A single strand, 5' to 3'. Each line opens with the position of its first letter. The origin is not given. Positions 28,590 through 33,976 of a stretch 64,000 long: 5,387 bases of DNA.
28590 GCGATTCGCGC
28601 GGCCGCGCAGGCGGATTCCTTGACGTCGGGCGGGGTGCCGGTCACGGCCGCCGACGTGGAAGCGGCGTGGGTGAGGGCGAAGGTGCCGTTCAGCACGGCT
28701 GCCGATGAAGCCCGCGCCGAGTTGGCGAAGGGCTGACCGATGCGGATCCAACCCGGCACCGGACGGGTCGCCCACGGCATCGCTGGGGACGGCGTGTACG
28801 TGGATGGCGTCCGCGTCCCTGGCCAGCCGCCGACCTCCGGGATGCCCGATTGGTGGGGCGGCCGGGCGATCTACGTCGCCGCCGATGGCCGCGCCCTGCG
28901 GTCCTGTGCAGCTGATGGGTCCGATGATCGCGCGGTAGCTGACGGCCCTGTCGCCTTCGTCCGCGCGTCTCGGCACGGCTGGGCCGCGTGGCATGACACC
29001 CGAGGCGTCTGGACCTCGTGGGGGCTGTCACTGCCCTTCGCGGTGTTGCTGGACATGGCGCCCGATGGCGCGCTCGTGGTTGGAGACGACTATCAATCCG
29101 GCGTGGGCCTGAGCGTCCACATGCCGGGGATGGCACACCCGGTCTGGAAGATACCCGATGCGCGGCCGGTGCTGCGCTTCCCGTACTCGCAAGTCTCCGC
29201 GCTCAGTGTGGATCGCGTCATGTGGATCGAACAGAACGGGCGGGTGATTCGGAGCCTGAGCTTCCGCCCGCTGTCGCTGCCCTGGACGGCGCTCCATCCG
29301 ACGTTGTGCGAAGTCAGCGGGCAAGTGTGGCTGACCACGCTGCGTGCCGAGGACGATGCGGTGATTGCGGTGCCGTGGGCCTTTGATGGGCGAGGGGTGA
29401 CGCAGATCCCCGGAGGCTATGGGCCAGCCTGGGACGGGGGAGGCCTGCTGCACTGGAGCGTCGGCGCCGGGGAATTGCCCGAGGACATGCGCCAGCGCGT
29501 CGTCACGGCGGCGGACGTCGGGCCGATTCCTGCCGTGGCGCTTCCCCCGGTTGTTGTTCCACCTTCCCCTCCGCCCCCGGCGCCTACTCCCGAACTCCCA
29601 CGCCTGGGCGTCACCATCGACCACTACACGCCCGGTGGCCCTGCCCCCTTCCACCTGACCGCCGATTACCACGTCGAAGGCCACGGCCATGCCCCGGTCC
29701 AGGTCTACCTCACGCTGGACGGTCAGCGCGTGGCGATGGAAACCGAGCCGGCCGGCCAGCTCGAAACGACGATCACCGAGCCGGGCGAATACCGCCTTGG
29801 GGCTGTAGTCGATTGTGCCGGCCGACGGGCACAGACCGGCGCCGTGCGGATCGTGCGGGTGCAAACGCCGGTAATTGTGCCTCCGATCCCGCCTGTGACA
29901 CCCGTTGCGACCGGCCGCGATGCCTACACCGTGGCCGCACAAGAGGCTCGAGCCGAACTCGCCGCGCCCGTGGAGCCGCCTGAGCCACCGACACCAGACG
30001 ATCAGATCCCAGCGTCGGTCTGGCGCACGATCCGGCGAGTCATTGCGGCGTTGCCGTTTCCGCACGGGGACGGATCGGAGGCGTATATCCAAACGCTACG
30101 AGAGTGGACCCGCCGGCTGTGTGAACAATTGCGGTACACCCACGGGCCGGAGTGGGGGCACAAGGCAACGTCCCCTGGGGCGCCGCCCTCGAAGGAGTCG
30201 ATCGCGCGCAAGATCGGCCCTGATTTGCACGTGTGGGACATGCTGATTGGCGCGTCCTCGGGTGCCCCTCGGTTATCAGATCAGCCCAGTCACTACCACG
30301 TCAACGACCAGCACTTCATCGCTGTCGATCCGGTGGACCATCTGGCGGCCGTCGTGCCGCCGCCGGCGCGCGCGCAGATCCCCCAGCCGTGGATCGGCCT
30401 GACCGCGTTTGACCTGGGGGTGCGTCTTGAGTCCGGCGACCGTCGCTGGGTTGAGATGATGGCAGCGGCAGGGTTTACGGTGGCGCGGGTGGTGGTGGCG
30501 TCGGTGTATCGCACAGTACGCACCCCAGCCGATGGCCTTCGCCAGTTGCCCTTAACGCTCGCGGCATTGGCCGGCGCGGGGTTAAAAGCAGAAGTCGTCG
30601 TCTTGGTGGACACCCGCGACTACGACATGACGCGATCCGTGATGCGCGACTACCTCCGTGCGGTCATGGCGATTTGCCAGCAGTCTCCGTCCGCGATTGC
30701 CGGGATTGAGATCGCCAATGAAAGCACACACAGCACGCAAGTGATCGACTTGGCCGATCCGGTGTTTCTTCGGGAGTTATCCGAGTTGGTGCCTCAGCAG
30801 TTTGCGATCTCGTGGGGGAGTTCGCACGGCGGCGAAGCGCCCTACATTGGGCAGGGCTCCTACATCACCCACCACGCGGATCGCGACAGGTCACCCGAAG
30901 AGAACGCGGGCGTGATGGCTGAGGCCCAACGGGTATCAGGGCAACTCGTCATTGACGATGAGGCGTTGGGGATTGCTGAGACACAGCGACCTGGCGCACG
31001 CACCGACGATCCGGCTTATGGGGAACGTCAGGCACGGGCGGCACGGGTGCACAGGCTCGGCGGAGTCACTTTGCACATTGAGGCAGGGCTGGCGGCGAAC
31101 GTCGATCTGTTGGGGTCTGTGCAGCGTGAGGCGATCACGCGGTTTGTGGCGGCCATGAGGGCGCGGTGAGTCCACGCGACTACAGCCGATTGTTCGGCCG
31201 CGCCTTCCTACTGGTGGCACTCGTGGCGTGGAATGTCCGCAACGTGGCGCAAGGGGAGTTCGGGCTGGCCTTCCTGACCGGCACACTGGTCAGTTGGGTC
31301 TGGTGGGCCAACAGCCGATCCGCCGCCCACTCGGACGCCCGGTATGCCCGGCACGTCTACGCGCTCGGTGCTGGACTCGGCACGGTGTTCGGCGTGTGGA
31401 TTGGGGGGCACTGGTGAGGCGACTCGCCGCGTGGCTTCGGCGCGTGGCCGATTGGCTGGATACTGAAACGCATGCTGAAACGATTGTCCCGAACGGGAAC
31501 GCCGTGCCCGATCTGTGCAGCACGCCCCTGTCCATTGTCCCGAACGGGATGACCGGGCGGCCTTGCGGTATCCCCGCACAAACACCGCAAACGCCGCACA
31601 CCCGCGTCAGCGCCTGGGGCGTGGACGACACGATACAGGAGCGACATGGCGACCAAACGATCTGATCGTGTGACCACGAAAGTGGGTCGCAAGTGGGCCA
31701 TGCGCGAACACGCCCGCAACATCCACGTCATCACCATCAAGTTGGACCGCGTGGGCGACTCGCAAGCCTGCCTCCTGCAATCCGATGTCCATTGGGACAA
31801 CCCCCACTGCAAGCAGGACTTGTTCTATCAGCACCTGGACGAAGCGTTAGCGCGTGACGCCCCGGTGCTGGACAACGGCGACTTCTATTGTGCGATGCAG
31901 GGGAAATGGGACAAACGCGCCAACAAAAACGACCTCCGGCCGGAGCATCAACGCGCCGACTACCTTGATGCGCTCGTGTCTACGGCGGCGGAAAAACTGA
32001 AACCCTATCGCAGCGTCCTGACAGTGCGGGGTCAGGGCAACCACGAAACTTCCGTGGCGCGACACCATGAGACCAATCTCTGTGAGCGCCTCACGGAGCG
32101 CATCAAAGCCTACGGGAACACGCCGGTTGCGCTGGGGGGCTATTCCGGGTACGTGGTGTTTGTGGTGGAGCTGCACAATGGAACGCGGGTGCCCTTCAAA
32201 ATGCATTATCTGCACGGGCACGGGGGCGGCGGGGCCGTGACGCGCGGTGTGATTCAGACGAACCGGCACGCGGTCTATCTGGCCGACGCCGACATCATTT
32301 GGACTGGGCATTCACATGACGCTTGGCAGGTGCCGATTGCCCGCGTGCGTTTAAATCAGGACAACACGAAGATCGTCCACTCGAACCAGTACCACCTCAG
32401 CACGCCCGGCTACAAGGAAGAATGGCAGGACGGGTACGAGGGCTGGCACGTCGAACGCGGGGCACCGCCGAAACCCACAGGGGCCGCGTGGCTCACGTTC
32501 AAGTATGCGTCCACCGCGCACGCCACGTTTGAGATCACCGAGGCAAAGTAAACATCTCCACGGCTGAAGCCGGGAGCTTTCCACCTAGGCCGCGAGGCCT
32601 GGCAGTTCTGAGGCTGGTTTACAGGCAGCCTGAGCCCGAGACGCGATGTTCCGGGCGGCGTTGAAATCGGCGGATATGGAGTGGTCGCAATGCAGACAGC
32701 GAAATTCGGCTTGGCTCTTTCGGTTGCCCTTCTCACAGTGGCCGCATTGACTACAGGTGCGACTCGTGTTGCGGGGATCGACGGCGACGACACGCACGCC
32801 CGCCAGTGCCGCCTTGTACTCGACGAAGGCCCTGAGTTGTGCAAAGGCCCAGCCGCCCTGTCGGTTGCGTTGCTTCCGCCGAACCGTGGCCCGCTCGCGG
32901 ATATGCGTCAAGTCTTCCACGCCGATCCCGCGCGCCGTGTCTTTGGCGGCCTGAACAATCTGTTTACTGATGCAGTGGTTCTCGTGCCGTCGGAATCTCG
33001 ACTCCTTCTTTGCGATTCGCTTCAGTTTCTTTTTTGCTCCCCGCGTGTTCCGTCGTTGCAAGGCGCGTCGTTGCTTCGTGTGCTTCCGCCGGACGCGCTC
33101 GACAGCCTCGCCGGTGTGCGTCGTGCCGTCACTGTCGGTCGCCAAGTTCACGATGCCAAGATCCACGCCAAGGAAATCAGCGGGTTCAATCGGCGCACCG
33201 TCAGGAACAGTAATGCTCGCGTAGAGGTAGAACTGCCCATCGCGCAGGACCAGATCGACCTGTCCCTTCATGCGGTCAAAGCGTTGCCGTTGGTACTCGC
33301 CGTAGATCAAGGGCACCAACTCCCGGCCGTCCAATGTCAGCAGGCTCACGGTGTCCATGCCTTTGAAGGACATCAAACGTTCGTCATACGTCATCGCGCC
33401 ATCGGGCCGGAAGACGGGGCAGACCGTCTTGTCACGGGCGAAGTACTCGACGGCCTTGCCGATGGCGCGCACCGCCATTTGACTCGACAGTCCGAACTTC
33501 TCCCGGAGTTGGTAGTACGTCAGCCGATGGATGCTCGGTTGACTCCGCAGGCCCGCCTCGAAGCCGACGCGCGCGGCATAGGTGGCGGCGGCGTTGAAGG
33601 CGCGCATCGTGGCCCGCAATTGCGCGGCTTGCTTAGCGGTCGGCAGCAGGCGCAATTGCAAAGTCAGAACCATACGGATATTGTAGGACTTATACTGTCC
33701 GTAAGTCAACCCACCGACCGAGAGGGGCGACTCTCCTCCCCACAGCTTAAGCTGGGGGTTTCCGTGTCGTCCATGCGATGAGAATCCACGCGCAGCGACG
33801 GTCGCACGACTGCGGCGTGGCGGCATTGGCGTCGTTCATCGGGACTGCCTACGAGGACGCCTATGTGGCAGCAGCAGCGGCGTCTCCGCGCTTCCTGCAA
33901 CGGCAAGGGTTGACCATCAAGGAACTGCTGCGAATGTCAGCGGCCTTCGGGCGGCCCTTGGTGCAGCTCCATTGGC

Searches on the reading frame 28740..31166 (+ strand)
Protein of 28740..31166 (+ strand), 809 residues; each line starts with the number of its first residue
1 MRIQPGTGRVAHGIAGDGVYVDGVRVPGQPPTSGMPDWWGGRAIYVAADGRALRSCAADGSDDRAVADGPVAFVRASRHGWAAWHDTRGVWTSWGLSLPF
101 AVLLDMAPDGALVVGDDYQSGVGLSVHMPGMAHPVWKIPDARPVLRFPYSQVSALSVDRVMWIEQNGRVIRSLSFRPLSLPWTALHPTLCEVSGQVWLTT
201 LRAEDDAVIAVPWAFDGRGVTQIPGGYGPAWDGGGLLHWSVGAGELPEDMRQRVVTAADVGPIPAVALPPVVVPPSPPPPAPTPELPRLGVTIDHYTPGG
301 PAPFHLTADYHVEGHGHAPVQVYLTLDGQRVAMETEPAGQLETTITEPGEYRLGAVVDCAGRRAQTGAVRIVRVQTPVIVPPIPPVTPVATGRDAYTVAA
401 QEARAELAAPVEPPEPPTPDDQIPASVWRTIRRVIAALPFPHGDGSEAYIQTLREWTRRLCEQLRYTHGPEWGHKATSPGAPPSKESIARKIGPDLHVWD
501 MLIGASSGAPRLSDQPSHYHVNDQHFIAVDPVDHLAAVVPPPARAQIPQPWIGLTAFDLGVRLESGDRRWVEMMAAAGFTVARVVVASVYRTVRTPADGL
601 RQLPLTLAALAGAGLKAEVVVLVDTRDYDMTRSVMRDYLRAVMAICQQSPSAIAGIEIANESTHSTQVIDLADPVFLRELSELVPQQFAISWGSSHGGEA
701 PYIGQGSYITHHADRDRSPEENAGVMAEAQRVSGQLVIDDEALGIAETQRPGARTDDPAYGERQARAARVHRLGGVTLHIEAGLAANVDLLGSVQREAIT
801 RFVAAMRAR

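Call 7: search_protein_families(library=phrogs, proteins=[window:28740-31166:+], max_evalue=0.001)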
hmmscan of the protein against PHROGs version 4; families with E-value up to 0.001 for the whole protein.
window:28740-31166:+ (809 aa): 0 families

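Call 74: search_protein_families(library=pfam, proteins=[window:28740-31166:+], max_evalue=0.001)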
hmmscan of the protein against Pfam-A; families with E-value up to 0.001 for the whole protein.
window:28740-31166:+ (809 aa): 1 family
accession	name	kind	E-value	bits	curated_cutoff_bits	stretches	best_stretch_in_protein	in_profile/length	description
PF06832.18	BiPBP_C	-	8.4e-05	22.8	26.8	1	316-369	41-88/90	Penicillin-Binding Protein C-terminus Family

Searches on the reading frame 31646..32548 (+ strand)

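Call 42: search_protein_families(library=phrogs, proteins=[window:31646-32548:+], max_evalue=0.001)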
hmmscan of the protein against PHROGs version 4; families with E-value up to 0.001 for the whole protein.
window:31646-32548:+ (301 aa): 1 family
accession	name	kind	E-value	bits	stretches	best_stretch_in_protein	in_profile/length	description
phrog_7339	-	DNA, RNA and nucleotide metabolism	1.6e-07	31.9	1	24-264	15-231/263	DNA repair exonuclease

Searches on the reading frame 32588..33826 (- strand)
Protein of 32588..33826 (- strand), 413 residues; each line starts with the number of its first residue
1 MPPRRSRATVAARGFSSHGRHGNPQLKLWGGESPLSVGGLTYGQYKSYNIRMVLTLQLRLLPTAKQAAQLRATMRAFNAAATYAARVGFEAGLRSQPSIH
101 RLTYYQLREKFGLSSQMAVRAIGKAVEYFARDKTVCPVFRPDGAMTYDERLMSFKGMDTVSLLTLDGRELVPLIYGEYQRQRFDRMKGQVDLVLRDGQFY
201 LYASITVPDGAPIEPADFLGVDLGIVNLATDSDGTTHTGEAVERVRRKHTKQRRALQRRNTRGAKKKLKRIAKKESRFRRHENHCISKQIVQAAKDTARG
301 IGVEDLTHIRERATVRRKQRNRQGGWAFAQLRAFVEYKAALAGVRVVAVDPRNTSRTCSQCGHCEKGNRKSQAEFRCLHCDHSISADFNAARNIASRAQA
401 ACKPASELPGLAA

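Call 42: search_protein_families(library=phrogs, proteins=[window:32588-33826:-], max_evalue=0.001)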
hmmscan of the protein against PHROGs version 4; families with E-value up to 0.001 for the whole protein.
window:32588-33826:- (413 aa): 5 families
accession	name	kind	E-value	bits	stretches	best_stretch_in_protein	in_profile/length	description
phrog_506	-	integration and excision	9.7e-46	157.6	1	51-400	5-366/403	transposase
phrog_12300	-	integration and excision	1.9e-43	149.7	1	195-401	38-243/286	transposase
phrog_17087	-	unknown function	7.1e-08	33.7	1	266-401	5-135/141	-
phrog_13964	-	integration and excision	2.9e-05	24.8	1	195-271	154-233/237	transposase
phrog_16792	-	unknown function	0.00064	21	0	250-395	16-154/180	-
